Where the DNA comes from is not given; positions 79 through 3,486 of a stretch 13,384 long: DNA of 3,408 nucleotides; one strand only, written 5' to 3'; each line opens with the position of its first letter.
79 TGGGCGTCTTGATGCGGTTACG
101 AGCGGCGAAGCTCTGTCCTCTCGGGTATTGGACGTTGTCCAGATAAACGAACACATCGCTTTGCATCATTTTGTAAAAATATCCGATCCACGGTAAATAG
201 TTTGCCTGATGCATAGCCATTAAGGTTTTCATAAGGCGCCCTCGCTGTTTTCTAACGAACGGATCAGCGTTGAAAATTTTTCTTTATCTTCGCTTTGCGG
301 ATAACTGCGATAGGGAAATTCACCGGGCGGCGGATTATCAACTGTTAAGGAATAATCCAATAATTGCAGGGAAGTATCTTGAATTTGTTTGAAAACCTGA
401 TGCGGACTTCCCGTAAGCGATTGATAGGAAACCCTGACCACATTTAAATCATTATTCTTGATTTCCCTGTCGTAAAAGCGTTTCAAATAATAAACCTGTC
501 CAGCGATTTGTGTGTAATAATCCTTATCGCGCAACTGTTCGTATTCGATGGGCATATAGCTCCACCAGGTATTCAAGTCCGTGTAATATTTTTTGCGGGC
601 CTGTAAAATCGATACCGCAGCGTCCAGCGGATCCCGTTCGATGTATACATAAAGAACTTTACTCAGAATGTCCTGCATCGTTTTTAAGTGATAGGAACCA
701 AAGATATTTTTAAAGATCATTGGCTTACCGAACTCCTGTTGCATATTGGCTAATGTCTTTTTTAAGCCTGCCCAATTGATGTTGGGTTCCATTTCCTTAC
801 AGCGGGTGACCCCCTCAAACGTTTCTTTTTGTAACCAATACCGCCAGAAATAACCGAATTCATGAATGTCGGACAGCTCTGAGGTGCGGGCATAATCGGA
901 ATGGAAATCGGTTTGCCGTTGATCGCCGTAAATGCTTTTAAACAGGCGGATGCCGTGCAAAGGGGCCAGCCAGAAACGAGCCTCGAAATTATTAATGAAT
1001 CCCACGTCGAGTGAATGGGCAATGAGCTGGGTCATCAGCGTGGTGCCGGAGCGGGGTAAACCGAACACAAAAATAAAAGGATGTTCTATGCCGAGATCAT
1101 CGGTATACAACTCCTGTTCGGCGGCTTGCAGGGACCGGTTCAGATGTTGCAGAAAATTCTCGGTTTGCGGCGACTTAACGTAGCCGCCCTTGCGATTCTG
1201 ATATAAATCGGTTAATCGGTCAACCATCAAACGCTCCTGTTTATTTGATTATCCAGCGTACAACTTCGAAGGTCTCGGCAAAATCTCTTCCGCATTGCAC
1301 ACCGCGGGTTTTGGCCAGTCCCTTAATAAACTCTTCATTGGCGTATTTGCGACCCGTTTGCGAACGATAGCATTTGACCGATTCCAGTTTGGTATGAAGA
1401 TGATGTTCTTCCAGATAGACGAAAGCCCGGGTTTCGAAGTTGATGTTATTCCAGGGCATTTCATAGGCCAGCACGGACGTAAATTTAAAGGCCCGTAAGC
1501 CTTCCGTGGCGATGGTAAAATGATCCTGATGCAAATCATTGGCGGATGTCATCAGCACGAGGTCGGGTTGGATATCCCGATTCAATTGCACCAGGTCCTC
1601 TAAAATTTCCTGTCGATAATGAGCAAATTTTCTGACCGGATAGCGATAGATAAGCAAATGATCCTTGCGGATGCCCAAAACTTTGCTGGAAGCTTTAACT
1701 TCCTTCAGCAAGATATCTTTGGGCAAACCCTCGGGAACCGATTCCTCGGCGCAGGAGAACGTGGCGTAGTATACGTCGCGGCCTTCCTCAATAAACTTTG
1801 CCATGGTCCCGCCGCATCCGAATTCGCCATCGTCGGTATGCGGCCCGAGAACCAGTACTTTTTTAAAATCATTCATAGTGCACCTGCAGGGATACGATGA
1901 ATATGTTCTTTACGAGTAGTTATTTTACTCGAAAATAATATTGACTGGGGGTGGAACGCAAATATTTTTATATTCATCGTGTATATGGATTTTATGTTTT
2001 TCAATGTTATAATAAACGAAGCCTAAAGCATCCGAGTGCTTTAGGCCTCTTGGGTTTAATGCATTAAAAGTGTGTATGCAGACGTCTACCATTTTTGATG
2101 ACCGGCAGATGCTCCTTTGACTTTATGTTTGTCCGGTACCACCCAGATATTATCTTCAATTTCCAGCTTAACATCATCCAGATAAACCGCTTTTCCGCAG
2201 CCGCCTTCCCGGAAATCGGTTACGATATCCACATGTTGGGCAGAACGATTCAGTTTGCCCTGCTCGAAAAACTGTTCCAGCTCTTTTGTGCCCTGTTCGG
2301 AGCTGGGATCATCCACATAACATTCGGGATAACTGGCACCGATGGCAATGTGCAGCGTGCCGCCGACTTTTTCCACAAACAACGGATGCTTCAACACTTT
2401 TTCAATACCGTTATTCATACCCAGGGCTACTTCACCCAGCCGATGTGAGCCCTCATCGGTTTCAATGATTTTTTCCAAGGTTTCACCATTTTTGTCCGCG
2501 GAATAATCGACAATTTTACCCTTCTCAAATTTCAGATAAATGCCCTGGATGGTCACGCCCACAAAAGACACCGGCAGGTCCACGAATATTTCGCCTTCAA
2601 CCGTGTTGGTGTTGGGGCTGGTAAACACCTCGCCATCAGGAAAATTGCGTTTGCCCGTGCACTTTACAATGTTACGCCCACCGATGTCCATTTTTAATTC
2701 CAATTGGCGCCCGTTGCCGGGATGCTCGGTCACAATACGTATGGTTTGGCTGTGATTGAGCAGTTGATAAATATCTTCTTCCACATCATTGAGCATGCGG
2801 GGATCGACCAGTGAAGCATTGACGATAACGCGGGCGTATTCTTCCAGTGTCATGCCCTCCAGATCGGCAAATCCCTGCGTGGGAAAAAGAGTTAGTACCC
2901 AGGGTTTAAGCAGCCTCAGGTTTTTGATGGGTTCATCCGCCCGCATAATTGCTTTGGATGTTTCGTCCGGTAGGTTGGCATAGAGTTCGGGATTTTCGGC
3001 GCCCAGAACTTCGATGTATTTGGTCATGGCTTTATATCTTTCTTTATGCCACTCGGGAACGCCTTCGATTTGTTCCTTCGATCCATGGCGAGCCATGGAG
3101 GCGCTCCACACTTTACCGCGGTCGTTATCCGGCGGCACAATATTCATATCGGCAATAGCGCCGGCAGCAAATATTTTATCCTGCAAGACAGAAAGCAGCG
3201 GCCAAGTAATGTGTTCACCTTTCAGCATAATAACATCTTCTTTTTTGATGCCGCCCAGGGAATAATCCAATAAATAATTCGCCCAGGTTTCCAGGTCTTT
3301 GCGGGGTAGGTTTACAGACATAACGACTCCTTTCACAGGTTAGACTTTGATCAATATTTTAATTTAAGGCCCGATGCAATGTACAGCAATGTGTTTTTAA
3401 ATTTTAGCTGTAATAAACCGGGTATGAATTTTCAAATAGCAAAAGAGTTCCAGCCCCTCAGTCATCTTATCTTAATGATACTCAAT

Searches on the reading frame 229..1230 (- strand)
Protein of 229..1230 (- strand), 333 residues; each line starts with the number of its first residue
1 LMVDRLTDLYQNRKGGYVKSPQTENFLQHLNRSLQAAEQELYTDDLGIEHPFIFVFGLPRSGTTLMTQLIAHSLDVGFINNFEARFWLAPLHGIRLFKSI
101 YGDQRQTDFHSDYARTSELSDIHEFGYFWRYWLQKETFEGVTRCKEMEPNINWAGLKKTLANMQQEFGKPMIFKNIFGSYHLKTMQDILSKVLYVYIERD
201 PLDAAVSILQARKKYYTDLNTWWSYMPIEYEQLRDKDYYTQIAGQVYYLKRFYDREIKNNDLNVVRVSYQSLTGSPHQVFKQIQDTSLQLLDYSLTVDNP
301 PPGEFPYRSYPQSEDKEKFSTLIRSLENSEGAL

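Call 7: search_protein_families(library=pfam, proteins=[window:229-1230:-])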
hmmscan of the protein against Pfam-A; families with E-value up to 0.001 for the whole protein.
window:229-1230:- (333 aa): 2 families
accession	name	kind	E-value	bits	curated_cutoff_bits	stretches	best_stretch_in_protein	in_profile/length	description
PF13469.12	Sulfotransfer_3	-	1.3e-12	48.9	27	1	51-285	1-208/216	Sulfotransferase family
PF00685.33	Sulfotransfer_1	-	1e-07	32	22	1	53-285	4-177/255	Sulfotransferase domain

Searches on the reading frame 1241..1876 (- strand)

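Call 7: search_protein_families(library=pfam, proteins=[window:1241-1876:-])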
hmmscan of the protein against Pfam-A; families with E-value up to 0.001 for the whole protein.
window:1241-1876:- (211 aa): 1 family
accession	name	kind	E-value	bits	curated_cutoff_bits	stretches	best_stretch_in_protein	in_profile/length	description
PF02585.22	PIG-L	-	5.5e-17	62.9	28.2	1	8-125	1-124/129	GlcNAc-PI de-N-acetylase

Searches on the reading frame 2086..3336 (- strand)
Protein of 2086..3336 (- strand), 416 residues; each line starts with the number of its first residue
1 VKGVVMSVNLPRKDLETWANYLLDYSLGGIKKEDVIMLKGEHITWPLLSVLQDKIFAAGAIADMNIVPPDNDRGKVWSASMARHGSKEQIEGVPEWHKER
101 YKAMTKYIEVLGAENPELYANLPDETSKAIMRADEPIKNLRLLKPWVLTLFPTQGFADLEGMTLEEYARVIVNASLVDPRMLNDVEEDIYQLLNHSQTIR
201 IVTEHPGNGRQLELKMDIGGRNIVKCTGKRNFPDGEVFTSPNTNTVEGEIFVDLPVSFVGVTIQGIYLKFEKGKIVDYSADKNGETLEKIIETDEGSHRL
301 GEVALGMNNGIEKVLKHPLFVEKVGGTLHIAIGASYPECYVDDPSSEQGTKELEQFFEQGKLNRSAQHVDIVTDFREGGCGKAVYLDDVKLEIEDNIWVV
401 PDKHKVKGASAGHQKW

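Call 7: search_protein_families(library=pfam, proteins=[window:2086-3336:-])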
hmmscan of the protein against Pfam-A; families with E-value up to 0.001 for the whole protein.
window:2086-3336:- (416 aa): 1 family
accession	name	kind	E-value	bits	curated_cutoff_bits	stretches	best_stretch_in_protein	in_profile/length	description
PF02073.20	Peptidase_M29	-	4.7e-52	177.6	27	1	13-372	3-381/406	Thermophilic metalloprotease (M29)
